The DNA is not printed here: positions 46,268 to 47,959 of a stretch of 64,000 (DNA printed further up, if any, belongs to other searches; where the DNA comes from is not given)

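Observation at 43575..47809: Compact island between fumarase and the capsule locus: MotA/MotB-like stator pair, HNH-like protein and a catalytically dead GspE/PilB-like protein (Zorya-related system of unusual composition?)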

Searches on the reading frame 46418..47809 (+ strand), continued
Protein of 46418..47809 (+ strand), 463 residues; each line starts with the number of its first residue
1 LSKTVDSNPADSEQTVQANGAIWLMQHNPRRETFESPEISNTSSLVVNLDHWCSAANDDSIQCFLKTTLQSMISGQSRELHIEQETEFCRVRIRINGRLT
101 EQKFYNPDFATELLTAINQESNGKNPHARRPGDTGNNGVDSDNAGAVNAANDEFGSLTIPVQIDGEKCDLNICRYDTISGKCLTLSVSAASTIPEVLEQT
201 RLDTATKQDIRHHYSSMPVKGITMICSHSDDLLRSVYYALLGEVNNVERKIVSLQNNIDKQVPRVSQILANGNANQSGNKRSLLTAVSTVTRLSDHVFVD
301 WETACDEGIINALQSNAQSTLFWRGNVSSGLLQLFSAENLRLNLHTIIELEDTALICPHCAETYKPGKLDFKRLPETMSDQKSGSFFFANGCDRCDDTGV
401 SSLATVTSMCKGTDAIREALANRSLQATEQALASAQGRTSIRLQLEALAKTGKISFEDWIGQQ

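Call 37: predict_structure(alignment_id=A1)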
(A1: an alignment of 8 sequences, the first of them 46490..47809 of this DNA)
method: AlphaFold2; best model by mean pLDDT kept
length: 439 residues; sequences in the alignment: 8
mean_pLDDT: 50.5   pTM: 0.39
mean pLDDT of the five models: 50.5, 44.8, 43.7, 42.1, 41.2
residues with pLDDT >= 90: 0; 70-90: 51; 50-70: 179; < 50: 209
segments of 3 or more residues with pLDDT < 50: 1-21, 72-74, 99-131, 153-155, 165-179, 190-196, 205-254, 329-382, 414-426, 428-430
pLDDT, mean of each block of 10 residues (from residue 1): 26 29 58 64 64 60 68 58 71 57 30 28 30 58 61 56 48 42 52 48 52 43 29 25 39 55 66 67 69 66 64 59 60 40 31 30 31 36 60 75 73 49 46 51
secondary structure, 60 per line:
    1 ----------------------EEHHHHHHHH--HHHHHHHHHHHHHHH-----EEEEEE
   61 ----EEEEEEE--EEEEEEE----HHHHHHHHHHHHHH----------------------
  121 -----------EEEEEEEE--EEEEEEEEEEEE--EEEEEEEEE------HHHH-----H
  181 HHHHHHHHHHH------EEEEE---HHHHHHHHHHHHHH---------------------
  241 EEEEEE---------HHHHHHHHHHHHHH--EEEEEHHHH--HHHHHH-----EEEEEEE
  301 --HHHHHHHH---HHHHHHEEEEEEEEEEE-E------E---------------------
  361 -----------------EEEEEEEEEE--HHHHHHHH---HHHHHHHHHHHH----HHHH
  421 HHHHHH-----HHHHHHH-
elements in order: H25-32 H35-49 E55-60 E65-71 E74-80 H85-98 E132-139 E142-153 E156-164 H171-174 H180-191 E198-202 H206-219 E241-246 H256-269 E272-276 H277-280 H283-288 E294-300 H303-310 H314-319 E320-330 E378-387 H390-397 H401-412 H417-426 H432-438

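Call 39: search_protein_representatives(alignment_id=A1)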
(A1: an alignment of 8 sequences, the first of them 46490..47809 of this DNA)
Query: 8 sequences, 420 profile positions. Proteins with E-value up to 0.001 (for the whole library): 4282; up to 1e-10: 694; up to 1e-30: 11. The best 150 are listed.
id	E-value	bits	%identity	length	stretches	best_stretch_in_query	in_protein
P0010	1.4e-208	709.3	-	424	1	1-419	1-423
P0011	5.0e-199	677.9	-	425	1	1-419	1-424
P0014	1.4e-106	373.4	-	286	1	9-246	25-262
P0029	1.1e-78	281.4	-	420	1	1-415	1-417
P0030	1.8e-76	274.1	-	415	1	43-415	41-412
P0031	5.3e-76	272.6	-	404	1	20-418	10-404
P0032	8.0e-67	242.4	-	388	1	30-411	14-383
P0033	7.4e-59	216.1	-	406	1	16-415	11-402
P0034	2.5e-52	194.7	-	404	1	23-417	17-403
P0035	1.7e-51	191.9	-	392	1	44-412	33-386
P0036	1.5e-50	188.7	-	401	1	29-415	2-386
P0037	8.3e-29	117.1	-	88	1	1-84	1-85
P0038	4.4e-25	104.9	-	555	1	26-414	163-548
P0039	3.1e-23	98.8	-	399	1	45-414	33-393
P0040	5.6e-23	97.9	-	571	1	28-386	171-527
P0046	9.5e-22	93.9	-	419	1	43-413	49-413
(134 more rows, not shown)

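Call 46: find_related_loci(query=A5, collection=metagenome_contigs, flank=10000)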
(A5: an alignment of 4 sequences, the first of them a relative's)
Query A5 (415 aa) in metagenome_contigs; peptide patterns used: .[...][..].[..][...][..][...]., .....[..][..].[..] (x = any residue, [..] = any of these).
341 stretches matched a pattern; 79 encode a relative of the query (tblastn E <= 1e-3); 79 distinct loci.
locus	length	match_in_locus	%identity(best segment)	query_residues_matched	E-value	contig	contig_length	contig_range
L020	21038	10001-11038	23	49-405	9e-23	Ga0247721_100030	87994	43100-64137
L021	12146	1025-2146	21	36-412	5e-20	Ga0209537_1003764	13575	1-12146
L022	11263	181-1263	21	50-411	4e-20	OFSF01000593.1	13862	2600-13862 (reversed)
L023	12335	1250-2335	21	50-411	6e-19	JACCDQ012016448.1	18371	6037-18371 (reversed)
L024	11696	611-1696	24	50-412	7e-19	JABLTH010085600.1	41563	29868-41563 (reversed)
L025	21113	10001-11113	20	46-412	1e-18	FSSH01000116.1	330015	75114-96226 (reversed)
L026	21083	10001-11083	20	50-411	1e-18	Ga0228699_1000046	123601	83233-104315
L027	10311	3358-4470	20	46-412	1e-18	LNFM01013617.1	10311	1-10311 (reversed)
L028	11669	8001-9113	21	46-412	4e-18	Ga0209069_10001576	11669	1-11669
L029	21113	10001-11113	20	46-412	2e-17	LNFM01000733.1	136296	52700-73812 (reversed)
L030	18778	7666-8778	20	46-412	2e-18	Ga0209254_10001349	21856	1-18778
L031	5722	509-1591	20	50-411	5e-17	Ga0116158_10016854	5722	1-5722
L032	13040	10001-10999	20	46-378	1e-16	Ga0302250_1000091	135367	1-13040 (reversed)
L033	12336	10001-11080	21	11-378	2e-16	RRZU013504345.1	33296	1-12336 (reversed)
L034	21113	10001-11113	21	46-412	3e-16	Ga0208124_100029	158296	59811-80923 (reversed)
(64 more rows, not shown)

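Call 47: find_encoding_contigs(protein=P0029, flank=10000, max_places=2)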
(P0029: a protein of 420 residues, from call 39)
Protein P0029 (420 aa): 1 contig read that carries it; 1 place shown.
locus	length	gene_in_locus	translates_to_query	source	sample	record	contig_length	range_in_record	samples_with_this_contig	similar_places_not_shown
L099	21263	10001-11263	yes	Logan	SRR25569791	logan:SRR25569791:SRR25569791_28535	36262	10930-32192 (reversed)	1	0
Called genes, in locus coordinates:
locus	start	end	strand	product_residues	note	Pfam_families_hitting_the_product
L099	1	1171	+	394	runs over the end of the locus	PF05762:VWA_CoxE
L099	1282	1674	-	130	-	PF00380:Ribosomal_S9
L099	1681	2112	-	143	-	PF00572:Ribosomal_L13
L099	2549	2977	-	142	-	PF02566:OsmC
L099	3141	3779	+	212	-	PF25213:HVO_A0261_N (faint), PF00027:cNMP_binding, PF13545:HTH_Crp_2, PF00325:Crp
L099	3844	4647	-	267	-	PF00218:IGPS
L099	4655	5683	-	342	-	PF02885:Glycos_trans_3N, PF00591:Glycos_transf_3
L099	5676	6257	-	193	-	PF00117:GATase, PF07722:Peptidase_C26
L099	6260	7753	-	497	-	PF04715:, PF00425:Chorismate_bind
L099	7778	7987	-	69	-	-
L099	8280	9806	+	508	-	PF05681:Fumerase, PF05683:Fumerase_C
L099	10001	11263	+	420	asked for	PF00437:T2SSE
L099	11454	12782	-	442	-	PF05159:Capsule_synth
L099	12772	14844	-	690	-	PF05159:Capsule_synth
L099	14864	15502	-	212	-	-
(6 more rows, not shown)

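Call 48: find_encoding_contigs(protein=P0036, flank=10000, max_places=2)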
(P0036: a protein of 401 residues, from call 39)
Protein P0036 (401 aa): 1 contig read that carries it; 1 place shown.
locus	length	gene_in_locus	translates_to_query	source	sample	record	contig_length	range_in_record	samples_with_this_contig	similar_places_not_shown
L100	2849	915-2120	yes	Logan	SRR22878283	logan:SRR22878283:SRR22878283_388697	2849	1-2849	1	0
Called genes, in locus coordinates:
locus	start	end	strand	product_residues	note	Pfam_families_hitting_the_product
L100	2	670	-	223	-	?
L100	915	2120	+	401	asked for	PF00437:T2SSE (faint)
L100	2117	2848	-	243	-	?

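Call 49: find_encoding_contigs(protein=P0039, flank=10000, max_places=2)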
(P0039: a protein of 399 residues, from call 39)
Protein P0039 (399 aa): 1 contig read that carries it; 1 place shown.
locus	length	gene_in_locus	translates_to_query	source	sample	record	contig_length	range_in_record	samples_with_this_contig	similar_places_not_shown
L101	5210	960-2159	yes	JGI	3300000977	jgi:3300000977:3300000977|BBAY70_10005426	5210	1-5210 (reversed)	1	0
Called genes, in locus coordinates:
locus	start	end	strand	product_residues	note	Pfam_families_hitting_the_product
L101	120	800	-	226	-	-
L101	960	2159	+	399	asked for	PF00437:T2SSE (weak)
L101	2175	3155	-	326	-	PF22660:RS_preATP-grasp-like, PF02222:ATP-grasp, PF17769:PurK_C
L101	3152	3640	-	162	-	PF00731:AIRC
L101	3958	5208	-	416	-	?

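Call 50: find_encoding_contigs(protein=P0046, flank=10000, max_places=2)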
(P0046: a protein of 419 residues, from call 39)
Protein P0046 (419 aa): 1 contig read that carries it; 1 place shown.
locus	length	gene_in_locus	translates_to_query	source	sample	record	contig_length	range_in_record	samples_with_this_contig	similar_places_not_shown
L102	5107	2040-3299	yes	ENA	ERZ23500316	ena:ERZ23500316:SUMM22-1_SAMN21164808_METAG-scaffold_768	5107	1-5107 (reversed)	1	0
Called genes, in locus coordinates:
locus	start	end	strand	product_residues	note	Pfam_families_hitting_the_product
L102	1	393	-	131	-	?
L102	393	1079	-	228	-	PF00834:Ribul_P_3_epim, PF01729:QRPTase_C (faint)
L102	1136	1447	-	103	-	PF00034:Cytochrom_C, PF13442:Cytochrome_CBB3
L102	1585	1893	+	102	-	PF00034:Cytochrom_C, PF13442:Cytochrome_CBB3 (weak)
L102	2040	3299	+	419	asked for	PF00437:T2SSE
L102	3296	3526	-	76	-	-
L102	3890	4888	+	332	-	PF02655:ATP-grasp_3 (weak), PF08443:RimK (weak)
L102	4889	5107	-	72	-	?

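Call 51: find_encoding_contigs(protein=P0031, flank=10000, max_places=2)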
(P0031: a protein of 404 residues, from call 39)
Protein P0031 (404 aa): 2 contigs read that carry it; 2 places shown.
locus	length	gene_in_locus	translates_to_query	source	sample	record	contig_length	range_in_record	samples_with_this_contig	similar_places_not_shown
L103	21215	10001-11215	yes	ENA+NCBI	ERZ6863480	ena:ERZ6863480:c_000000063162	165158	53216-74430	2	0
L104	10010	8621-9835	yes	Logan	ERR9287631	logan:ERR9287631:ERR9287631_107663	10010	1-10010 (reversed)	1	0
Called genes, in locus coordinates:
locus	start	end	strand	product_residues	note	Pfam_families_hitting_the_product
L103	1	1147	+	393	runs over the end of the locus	PF05762:VWA_CoxE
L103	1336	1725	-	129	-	PF00380:Ribosomal_S9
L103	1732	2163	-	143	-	PF00572:Ribosomal_L13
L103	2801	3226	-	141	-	PF02566:OsmC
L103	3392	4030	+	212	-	PF00027:cNMP_binding, PF13545:HTH_Crp_2, PF00325:Crp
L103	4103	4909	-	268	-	PF00218:IGPS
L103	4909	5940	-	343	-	PF02885:Glycos_trans_3N, PF00591:Glycos_transf_3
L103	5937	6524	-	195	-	PF00117:GATase, PF07722:Peptidase_C26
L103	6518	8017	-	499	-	PF04715:, PF00425:Chorismate_bind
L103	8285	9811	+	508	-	PF05681:Fumerase, PF05683:Fumerase_C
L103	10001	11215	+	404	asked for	PF00437:T2SSE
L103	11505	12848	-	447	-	PF05159:Capsule_synth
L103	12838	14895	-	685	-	PF05159:Capsule_synth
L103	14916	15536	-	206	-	-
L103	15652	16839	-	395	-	PF07690:MFS_1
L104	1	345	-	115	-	?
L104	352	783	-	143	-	PF00572:Ribosomal_L13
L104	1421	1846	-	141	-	PF02566:OsmC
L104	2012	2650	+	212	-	PF00027:cNMP_binding, PF13545:HTH_Crp_2, PF00325:Crp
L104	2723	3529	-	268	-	PF00218:IGPS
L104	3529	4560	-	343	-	PF02885:Glycos_trans_3N, PF00591:Glycos_transf_3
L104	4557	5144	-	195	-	PF00117:GATase, PF07722:Peptidase_C26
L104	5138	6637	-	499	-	PF04715:, PF00425:Chorismate_bind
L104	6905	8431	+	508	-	PF05681:Fumerase, PF05683:Fumerase_C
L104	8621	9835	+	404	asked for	PF00437:T2SSE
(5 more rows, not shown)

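Call 70: search_protein_families(library=ncbifam, proteins=[L100:2-670:-, L101:120-800:-, L100:2117-2848:-, L101:3958-5208:-, L102:3890-4888:+], max_evalue=0.001)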
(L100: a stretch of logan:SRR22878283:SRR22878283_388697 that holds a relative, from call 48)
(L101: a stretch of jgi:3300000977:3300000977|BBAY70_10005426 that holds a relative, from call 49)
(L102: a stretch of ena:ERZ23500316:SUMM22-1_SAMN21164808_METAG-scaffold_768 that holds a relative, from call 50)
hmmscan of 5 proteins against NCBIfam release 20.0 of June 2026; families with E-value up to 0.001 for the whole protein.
L100:2-670:- (223 aa): 1 family
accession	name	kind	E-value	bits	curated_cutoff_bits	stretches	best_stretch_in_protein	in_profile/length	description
NF038067.1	OMP_CarO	equivalog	2.4e-05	23.8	300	1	45-216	46-226/249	ornithine uptake porin CarO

L101:120-800:- (226 aa): 1 family
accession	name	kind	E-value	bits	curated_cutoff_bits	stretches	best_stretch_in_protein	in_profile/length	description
NF038067.1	OMP_CarO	equivalog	2.4e-07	30.4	300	1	24-226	32-249/249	ornithine uptake porin CarO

L100:2117-2848:- (243 aa): 11 families
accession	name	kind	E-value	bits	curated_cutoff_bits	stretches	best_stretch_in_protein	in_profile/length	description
NF004677.0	PRK06019.1-3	equivalog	4.7e-93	312.1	441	1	10-239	146-382/389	5-(carboxyamino)imidazole ribonucleotide synthase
NF004679.0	PRK06019.1-5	equivalog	4.6e-83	279.1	326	1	5-239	133-367/376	5-(carboxyamino)imidazole ribonucleotide synthase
TIGR01161.1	purK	equivalog_domain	2.3e-82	277.2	318.4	1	3-228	130-357/362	5-(carboxyamino)imidazole ribonucleotide synthase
NF004676.0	PRK06019.1-2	equivalog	1.3e-78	264.6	387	1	2-223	138-356/363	5-(carboxyamino)imidazole ribonucleotide synthase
NF004675.0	PRK06019.1-1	equivalog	4.7e-78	262.6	375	1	3-237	138-370/375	5-(carboxyamino)imidazole ribonucleotide synthase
NF004678.0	PRK06019.1-4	equivalog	2.3e-57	194.4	444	1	4-239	111-337/355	5-(carboxyamino)imidazole ribonucleotide synthase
NF004680.0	PRK06019.1-6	equivalog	3.6e-54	184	327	1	4-229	148-381/405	5-(carboxyamino)imidazole ribonucleotide synthase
NF006766.0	PRK09288.1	equivalog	4.6e-29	101.4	339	1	17-238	158-387/396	formate-dependent phosphoribosylglycinamide formyltransferase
TIGR01142.1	purT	equivalog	1e-23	83.9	502.15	1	17-220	145-356/380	phosphoribosylglycinamide formyltransferase 2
NF012214.1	D_ala_D_ser_VanC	exception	5.7e-05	22.4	650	1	88-149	264-326/350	D-alanine--D-serine ligase VanC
NF012213.0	VanC1_ser_lig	exception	0.0008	18.4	775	0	86-149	255-319/343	D-alanine--D-serine ligase VanC1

L101:3958-5208:- (416 aa): 8 families
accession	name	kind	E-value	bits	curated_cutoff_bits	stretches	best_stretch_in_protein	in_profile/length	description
NF009074.0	PRK12409.1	equivalog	1.4e-200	666.7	494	1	1-402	18-408/410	D-amino acid dehydrogenase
NF001933.0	PRK00711.1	subfamily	1.5e-87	294.4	383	1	1-402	17-404/429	D-amino acid dehydrogenase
TIGR02352.1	thiamin_ThiO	equivalog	3.4e-30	105.3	250.8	1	90-397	57-347/351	glycine oxidase ThiO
NF008726.1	PRK11728.1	equivalog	8.8e-09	34.7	299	1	92-265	63-217/389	L-2-hydroxyglutarate oxidase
NF002480.1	PRK01747.1-1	equivalog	3.7e-07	28.9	540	1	87-367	306-565/645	bifunctional tRNA (5-methylaminomethyl-2-thiouridine)(34)-methyltransferase MnmC2/FAD-dependent 5-carboxymethylaminomethyl-2-thiouridine(34)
TIGR03197.1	MnmC_Cterm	equivalog_domain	5.1e-06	25.8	174.2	0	98-366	68-315/400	FAD-dependent 5-carboxymethylaminomethyl-2-thiouridine(34) oxidoreductase MnmC1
TIGR03377.1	glycerol3P_GlpA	equivalog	3.2e-05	22.7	552.8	1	124-358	87-308/530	anaerobic glycerol-3-phosphate dehydrogenase subunit GlpA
NF040813.1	pro_dh_Thprot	equivalog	0.00032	19.9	600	1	240-397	211-348/362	D-proline dehydrogenase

L102:3890-4888:+ (332 aa): 6 families
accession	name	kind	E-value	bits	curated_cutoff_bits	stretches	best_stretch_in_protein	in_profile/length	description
TIGR04187.1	GRASP_SAV_5884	subfamily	1.4e-19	70.5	350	1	118-308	110-311/312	ATP-grasp ribosomal peptide maturase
TIGR04184.1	ATPgraspMvdD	equivalog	7.2e-15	55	475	1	57-308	60-319/321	MvdD family ATP-grasp ribosomal peptide maturase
TIGR04185.1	ATPgraspMvdC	equivalog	1.2e-13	50.9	425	1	90-285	86-293/318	MvdC family ATP-grasp ribosomal peptide maturase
TIGR00768.1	rimK_fam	subfamily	1.4e-09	37.8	143.4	1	88-285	45-253/276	RimK family alpha-L-glutamate ligase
NF040720.1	MptN_Meth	equivalog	1.4e-08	34.2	350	1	83-287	48-269/291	tetrahydromethanopterin:alpha-L-glutamate ligase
NF007764.0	PRK10446.1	equivalog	6.9e-05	22.3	331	1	199-297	174-275/300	30S ribosomal protein S6--L-glutamate ligase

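Call 71: find_encoding_contigs(protein=P0035, flank=10000, max_places=2)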
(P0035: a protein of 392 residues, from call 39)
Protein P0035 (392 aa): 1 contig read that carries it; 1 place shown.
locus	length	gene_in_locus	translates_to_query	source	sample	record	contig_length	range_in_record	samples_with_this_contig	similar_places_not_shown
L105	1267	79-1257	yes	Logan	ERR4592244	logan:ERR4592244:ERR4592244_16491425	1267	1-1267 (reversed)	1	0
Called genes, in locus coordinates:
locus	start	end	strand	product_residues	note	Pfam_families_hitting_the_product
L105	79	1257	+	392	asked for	PF00437:T2SSE (faint)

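Call 72: find_encoding_contigs(protein=P0030, flank=10000, max_places=2)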
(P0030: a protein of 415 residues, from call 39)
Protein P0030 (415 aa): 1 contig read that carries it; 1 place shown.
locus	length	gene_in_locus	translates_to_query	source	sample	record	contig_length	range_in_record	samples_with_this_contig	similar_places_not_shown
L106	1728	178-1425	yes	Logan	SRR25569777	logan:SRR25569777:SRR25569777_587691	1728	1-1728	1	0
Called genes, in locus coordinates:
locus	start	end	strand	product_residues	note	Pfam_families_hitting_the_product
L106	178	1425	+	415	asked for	PF00437:T2SSE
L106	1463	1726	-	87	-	?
